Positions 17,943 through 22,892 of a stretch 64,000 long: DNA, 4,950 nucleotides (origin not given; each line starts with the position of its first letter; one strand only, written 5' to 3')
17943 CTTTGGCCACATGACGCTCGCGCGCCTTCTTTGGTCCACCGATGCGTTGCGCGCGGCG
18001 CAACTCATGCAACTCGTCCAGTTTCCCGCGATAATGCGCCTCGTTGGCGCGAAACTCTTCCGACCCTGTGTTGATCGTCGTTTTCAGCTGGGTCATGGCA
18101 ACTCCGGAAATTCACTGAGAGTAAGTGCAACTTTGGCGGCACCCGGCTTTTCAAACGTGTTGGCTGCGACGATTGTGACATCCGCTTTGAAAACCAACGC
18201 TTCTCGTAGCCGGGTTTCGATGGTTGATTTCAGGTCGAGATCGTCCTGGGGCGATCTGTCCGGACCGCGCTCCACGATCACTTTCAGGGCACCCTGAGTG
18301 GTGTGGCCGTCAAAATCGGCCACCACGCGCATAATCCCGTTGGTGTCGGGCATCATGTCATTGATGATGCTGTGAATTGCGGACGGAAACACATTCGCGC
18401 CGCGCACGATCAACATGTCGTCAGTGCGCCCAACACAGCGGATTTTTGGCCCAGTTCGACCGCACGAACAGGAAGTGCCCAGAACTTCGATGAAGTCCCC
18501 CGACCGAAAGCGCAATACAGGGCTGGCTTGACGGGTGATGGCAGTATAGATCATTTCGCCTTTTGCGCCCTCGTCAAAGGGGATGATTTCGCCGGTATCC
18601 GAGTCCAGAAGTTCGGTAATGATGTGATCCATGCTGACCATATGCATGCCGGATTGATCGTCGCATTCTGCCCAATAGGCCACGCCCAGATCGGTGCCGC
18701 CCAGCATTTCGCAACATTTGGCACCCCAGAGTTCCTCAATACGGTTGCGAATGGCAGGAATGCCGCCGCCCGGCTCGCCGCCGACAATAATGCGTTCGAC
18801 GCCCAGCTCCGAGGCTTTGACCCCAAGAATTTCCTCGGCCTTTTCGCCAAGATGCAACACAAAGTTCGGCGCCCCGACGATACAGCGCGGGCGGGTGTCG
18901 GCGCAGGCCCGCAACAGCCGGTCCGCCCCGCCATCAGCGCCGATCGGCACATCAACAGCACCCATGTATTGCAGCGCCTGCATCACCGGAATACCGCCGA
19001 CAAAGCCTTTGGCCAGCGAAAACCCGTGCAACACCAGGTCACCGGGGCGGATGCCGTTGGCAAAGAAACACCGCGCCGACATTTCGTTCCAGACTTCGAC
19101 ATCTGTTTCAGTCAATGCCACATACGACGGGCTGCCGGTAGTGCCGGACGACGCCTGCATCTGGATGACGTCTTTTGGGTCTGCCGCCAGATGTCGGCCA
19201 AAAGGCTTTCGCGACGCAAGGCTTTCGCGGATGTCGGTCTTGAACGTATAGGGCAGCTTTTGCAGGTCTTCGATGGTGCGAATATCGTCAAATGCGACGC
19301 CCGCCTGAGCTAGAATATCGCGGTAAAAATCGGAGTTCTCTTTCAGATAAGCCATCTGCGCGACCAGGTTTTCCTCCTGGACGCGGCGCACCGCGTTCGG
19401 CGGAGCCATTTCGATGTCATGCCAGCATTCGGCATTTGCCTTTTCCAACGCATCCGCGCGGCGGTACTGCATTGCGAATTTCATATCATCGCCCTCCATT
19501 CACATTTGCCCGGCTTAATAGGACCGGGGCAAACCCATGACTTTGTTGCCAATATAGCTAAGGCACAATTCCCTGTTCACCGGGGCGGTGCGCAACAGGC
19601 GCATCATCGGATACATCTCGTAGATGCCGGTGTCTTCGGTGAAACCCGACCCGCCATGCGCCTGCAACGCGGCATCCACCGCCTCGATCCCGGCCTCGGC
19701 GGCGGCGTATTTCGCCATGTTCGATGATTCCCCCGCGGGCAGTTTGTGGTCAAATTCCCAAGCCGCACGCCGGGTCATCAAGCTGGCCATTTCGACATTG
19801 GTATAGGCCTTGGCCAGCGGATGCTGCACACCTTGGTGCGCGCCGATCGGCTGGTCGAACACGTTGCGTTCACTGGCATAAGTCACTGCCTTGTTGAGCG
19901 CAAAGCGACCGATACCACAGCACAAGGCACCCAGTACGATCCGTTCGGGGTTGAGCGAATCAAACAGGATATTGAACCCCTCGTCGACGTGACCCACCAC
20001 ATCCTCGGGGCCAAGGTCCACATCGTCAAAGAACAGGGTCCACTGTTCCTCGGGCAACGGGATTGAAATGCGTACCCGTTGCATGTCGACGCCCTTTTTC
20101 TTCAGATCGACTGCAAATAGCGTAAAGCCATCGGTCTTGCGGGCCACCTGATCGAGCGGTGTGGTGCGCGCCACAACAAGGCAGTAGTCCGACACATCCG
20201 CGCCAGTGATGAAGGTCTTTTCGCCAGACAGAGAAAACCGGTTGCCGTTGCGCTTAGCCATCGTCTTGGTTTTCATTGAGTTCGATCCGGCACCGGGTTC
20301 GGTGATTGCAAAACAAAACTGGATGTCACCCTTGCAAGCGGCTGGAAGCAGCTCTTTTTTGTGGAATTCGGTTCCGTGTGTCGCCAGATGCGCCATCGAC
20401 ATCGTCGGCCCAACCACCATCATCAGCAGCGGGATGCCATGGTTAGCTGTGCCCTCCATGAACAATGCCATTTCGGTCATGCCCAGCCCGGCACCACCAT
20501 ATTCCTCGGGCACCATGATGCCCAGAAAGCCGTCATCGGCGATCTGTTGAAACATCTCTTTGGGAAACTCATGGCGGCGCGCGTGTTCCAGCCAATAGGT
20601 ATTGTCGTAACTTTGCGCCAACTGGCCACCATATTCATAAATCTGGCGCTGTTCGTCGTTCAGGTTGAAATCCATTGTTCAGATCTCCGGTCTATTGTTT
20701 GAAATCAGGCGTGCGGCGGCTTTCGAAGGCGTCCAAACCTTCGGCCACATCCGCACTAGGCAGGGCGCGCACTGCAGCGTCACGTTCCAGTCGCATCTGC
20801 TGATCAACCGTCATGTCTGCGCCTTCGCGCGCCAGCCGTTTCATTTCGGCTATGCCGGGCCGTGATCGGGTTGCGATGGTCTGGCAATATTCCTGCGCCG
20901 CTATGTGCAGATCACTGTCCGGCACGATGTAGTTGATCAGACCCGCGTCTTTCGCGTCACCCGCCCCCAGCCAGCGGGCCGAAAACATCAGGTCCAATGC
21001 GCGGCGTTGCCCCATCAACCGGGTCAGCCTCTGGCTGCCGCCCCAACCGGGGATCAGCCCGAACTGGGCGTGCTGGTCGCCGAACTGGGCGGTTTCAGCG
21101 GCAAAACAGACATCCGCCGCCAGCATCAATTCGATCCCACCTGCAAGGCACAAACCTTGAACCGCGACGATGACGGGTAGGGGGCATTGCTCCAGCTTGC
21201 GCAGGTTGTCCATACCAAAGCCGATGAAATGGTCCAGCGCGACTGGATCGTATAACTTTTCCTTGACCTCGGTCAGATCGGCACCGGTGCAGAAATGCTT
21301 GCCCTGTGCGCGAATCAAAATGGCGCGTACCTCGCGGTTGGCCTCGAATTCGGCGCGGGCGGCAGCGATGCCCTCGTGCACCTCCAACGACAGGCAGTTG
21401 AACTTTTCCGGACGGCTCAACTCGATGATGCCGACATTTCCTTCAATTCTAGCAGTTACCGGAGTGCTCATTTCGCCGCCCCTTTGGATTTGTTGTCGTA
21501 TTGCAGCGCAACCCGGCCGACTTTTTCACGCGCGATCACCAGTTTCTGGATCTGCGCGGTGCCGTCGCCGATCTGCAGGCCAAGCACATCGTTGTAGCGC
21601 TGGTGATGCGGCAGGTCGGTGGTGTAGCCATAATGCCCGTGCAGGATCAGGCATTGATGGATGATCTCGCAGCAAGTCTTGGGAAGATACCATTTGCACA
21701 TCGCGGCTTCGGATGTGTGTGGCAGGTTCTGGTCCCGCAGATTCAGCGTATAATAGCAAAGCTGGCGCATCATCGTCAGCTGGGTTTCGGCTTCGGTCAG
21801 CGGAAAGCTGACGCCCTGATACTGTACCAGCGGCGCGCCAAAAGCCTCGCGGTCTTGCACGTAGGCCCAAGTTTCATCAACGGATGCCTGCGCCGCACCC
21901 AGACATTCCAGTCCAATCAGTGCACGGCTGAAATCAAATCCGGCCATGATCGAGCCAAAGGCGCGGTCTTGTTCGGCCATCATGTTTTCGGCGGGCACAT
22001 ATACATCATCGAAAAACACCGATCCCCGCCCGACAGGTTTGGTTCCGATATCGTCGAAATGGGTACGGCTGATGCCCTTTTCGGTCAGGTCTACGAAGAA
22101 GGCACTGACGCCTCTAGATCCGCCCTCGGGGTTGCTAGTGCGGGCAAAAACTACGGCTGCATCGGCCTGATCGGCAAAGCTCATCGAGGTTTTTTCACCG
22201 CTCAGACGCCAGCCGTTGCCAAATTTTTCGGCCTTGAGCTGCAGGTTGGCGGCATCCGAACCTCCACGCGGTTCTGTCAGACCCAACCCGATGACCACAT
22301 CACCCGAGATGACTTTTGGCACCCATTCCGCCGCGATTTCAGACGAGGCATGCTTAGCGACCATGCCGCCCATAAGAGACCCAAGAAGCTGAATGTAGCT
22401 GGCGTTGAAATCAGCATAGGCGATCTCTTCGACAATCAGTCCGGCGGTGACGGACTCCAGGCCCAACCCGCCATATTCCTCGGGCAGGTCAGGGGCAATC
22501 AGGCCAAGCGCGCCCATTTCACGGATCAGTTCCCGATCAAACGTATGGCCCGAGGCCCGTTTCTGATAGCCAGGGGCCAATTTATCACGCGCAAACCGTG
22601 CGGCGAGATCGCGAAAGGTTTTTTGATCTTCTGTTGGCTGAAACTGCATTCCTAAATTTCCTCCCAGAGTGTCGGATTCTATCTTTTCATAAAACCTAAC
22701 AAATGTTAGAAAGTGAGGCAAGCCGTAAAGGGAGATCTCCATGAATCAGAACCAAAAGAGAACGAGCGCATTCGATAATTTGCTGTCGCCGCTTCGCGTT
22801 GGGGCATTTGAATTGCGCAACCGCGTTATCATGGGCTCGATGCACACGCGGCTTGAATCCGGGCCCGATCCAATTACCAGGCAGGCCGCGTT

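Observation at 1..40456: Island may encode degradation of quaternary-carbon or beta-blocked (alicyclic) carboxylic acids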

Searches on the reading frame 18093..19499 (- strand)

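Call 5: search_protein_families(library=ncbifam, proteins=[window:18093-19499:-], max_evalue=0.00001)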
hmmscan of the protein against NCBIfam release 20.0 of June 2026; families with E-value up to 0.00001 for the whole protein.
window:18093-19499:- (468 aa): 7 families
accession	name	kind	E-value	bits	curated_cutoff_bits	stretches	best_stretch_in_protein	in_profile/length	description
NF041878.1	paak_haloarch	equivalog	1.1e-78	264.8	700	1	26-457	2-420/427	phenylacetate--CoA ligase PaaK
TIGR02155.1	PA_CoA_ligase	equivalog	1.2e-64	218.4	646.3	1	31-451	2-410/422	phenylacetate--CoA ligase PaaK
NF053551.1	FlxY_rubin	equivalog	3e-51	174.5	520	1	30-446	2-402/424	flexirubin biosynthesis putative acyl-CoA ligase FlxY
NF045666.1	DVU1553_fam_AMP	equivalog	2e-40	138.9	300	1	32-354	18-325/331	DVU_1553 family AMP-dependent CoA ligase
TIGR03335.1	F390_ftsA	equivalog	2.8e-26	92.2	458.7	1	29-368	6-338/445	coenzyme F390 synthetase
NF041217.1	BagE_FevW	exception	1.1e-19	70.7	800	1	38-370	14-322/424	bagremycin/ferroverdin synthetase BagE/FevW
NF053567.1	HBDA_AROS1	equivalog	1.4e-09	36.9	1000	0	105-212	167-270/523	3-hydroxybenzoate--CoA ligase HbdA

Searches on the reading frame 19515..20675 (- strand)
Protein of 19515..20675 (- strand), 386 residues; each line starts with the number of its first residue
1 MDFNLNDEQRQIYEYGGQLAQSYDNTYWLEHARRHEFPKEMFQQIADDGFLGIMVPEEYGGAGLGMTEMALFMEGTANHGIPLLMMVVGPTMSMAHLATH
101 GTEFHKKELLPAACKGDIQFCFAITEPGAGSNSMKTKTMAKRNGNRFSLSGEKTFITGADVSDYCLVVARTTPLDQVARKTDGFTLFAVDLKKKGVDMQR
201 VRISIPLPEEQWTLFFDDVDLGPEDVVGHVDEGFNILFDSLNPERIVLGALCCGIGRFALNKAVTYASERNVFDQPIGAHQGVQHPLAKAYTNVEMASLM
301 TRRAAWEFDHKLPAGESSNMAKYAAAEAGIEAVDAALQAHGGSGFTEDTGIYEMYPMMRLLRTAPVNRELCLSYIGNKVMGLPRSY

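Call 5: search_protein_families(library=ncbifam, proteins=[window:19515-20675:-], max_evalue=0.00001)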
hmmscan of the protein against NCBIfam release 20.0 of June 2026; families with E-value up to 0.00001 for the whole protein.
window:19515-20675:- (386 aa): 21 families
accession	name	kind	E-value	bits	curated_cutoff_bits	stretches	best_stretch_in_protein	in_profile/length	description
NF008997.0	PRK12341.1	equivalog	7.1e-63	212.9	537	1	1-369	1-366/382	acyl-CoA dehydrogenase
NF042972.1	AcrlCoAredClosAcrC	equivalog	4.1e-60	203.5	640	1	1-364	1-355/378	acryloyl-CoA reductase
NF042439.1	SulpropCoADesulf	equivalog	1.9e-53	181.6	600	1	26-365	14-356/379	3-sulfinopropanoyl-CoA desulfinase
NF002885.1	PRK03354.1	equivalog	8.2e-51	173.2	540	1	1-372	1-366/378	crotonobetainyl-CoA dehydrogenase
NF053553.1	prodigi_MBC_PigA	equivalog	1.8e-49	168.9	500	1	1-353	1-353/381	prodigiosin MBC biosynthesis dehydrogenase PigA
NF045552.1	GlutCoADH_Des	equivalog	2.1e-49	168.7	470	1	1-366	1-360/387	glutaryl-CoA dehydrogenase Acd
TIGR03207.1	cyc_hxne_CoA_dh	equivalog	4.5e-45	154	575.35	1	6-348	2-341/372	cyclohexanecarboxyl-CoA dehydrogenase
NF045652.1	ProlPCPDhRedW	equivalog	1.4e-43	149.2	650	1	35-347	31-342/376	L-prolyl-[peptidyl-carrier protein] dehydrogenase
NF043006.1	CyhCrbnylCoADH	equivalog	8.4e-38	130.3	650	1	34-356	33-352/380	cyclohexane-1-carbonyl-CoA dehydrogenase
NF058590.1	AcCoDHFadEBacil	equivalog_domain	8.6e-36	123.6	600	1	33-362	48-393/586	acyl-CoA dehydrogenase FadE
NF007000.1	PRK09463.1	subfamily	1.9e-26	92.6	600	1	28-346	65-399/726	acyl-CoA dehydrogenase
TIGR03203.1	pimD_small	equivalog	3.8e-26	92.1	652.7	1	2-355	1-352/378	pimeloyl-CoA dehydrogenase small subunit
TIGR03204.1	pimC_large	equivalog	8.3e-25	87.5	623.85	1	41-289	45-286/395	pimeloyl-CoA dehydrogenase large subunit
NF009586.0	PRK13026.1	subfamily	2.1e-21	75.9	608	1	31-346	103-434/777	acyl-CoA dehydrogenase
NF052270.1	Staph_DH_FadE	equivalog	9e-21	74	600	1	92-352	112-366/400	acyl-CoA dehydrogenase FadE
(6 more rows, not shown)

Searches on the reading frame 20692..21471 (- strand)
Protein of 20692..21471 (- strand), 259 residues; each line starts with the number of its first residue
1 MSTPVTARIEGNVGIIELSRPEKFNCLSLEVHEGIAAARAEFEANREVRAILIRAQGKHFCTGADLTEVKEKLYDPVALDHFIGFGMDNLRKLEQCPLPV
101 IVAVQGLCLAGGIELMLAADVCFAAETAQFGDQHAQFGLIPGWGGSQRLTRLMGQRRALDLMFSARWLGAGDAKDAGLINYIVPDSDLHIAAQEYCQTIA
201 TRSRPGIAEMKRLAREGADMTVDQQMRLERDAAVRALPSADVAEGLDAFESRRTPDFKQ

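Call 5: search_protein_families(library=ncbifam, proteins=[window:20692-21471:-], max_evalue=0.00001)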
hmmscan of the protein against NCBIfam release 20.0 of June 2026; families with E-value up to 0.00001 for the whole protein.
window:20692-21471:- (259 aa): 72 families (the best 25 are shown)
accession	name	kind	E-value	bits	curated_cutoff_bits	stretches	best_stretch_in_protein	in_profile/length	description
NF051848.1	EnCoAHydtEchA19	equivalog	4.1e-57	193.7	400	1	8-258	5-256/258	enoyl-CoA hydratase EchA19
NF004517.0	PRK05862.1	equivalog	2e-51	175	396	1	9-258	10-255/257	enoyl-CoA hydratase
NF006007.0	PRK08138.1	subfamily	1.2e-49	169.1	355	1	8-258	13-259/261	enoyl-CoA hydratase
NF005802.0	PRK07657.1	equivalog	8.2e-49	166.5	363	1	10-258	11-258/260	enoyl-CoA hydratase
NF004840.0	PRK06190.1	equivalog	1.2e-48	166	253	1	6-241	7-240/260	enoyl-CoA hydratase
NF004634.0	PRK05980.1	equivalog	6.4e-46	156.9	375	1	1-257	1-260/263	crotonase/enoyl-CoA hydratase family protein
NF004475.0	PRK05809.1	subfamily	9.1e-45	153.2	394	1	6-258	7-258/260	short-chain-enoyl-CoA hydratase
NF005803.0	PRK07658.1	equivalog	3.6e-44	151.1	313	1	6-258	5-255/257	enoyl-CoA hydratase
TIGR02280.1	PaaB1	equivalog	4e-44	151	345.15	1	8-258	4-254/256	2-(1,2-epoxy-1,2-dihydrophenyl)acetyl-CoA isomerase PaaG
NF042430.2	EnCoAhydt_DpgD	equivalog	2.5e-43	148.4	400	1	10-258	4-256/258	enoyl-CoA-hydratase DpgD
NF046063.1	oxepin_alt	equivalog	5.4e-43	147.3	300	1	7-256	4-254/254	oxepin-CoA hydrolase, alternative type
NF005126.0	PRK06563.1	subfamily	1.3e-42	145.9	261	1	4-258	8-261/263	crotonase/enoyl-CoA hydratase family protein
NF004781.0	PRK06127.1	subfamily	1.6e-42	146.1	291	1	6-258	14-267/269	enoyl-CoA hydratase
NF007239.0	PRK09674.1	equivalog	6.8e-41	140.4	371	1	9-258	10-255/257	2,3-dehydroadipyl-CoA hydratase PaaF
NF005864.0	PRK07799.1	equivalog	5.1e-40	137.3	316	1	8-258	13-264/266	crotonase/enoyl-CoA hydratase family protein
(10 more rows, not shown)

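Call 86: search_solved_structures(query=window:20692-21471:-, max_evalue=1e-35)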
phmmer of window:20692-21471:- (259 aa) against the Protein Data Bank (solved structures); distinct sequences matched with E-value up to 1e-35: 12.
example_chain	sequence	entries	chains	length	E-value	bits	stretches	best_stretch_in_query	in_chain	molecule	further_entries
5zai_A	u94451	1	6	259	3.7e-43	150.9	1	6-258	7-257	3-hydroxypropionyl-coenzyme A dehydratase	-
3moy_A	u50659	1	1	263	5.6e-43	150.4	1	3-258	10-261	Probable enoyl-CoA hydratase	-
4fjw_D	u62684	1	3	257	3.1e-40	141.4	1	10-257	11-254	Probable enoyl-CoA hydratase echA8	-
3q0j_A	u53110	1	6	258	3.2e-40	141.3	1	10-257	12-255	enoyl-CoA hydratase echA8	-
3pzk_A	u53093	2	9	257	3.2e-40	141.3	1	10-257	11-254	e enoyl-CoA hydratase echA8 | enoyl-CoA hydratase echA8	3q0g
3h81_A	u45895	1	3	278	4.2e-40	141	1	10-257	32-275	enoyl-CoA hydratase echA8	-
2pbp_A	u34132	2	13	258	9.6e-40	139.8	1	5-258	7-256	Enoyl-CoA hydratase subunit I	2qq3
3kqf_A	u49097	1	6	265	3.1e-36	128.3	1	15-258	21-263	Enoyl-CoA hydratase/isomerase family protein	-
1ey3_A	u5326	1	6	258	3.5e-36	128.1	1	11-258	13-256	ENOYL-COA HYDRATASE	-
1mj3_A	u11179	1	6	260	3.6e-36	128.1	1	11-258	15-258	ENOYL-COA HYDRATASE, MITOCHONDRIAL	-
1dub_A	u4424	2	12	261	3.6e-36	128.1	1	11-258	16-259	2-ENOYL-COA HYDRATASE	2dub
9rgq_A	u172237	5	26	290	5.2e-36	127.6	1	11-258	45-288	Enoyl-CoA hydratase, mitochondrial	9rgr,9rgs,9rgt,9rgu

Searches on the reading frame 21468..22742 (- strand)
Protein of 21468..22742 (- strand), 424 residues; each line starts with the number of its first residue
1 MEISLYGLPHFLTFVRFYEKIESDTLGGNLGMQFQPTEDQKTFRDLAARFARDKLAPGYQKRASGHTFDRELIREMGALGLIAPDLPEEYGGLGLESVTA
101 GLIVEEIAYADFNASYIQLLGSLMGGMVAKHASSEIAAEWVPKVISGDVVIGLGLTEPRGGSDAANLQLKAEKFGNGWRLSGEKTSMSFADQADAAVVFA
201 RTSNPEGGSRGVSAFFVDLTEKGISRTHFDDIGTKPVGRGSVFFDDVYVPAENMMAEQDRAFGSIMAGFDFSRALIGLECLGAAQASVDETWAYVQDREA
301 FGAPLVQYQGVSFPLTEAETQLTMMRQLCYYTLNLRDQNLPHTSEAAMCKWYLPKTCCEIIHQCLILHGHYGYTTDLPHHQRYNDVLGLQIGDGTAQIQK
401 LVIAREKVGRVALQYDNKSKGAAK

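Call 5: search_protein_families(library=ncbifam, proteins=[window:21468-22742:-], max_evalue=0.00001)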
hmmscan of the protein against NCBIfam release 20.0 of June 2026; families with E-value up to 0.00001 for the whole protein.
window:21468-22742:- (424 aa): 19 families
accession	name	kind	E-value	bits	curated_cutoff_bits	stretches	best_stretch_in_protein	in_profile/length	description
TIGR03207.1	cyc_hxne_CoA_dh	equivalog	1.5e-156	520.9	575.35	1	38-407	3-371/372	cyclohexanecarboxyl-CoA dehydrogenase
NF042972.1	AcrlCoAredClosAcrC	equivalog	6.4e-66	222.6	640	1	32-406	1-375/378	acryloyl-CoA reductase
NF045552.1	GlutCoADH_Des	equivalog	9.7e-56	189.6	470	1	32-409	1-381/387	glutaryl-CoA dehydrogenase Acd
NF043006.1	CyhCrbnylCoADH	equivalog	1.4e-51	175.7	650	1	36-406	4-374/380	cyclohexane-1-carbonyl-CoA dehydrogenase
NF042439.1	SulpropCoADesulf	equivalog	1.7e-48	165.3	600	1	47-410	4-373/379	3-sulfinopropanoyl-CoA desulfinase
NF008997.0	PRK12341.1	equivalog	6.9e-46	157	537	1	32-406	1-375/382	acyl-CoA dehydrogenase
NF053553.1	prodigi_MBC_PigA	equivalog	3.1e-44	151.7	500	1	32-406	1-378/381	prodigiosin MBC biosynthesis dehydrogenase PigA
NF045652.1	ProlPCPDhRedW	equivalog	2e-40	138.8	650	1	39-406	3-372/376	L-prolyl-[peptidyl-carrier protein] dehydrogenase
NF058590.1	AcCoDHFadEBacil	equivalog_domain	6.6e-38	130.6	600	1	37-405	22-408/586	acyl-CoA dehydrogenase FadE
NF002885.1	PRK03354.1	equivalog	4.9e-33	114.7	540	1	32-407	1-373/378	crotonobetainyl-CoA dehydrogenase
TIGR03204.1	pimC_large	equivalog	4.2e-26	91.7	623.85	1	37-289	5-253/395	pimeloyl-CoA dehydrogenase large subunit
NF052270.1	Staph_DH_FadE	equivalog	1.1e-20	73.7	600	1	132-412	121-398/400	acyl-CoA dehydrogenase FadE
TIGR03203.1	pimD_small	equivalog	6.2e-20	71.6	652.7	1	72-376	42-345/378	pimeloyl-CoA dehydrogenase small subunit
NF037942.1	ac_ACP_DH_MbtN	equivalog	4.5e-17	61.9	700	1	44-399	6-357/376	mycobactin biosynthesis acyl-ACP dehydrogenase MbtN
TIGR04022.1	sulfur_SfnB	equivalog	1.4e-13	50.5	430.9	1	45-299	12-258/391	SfnB family sulfur acquisition oxidoreductase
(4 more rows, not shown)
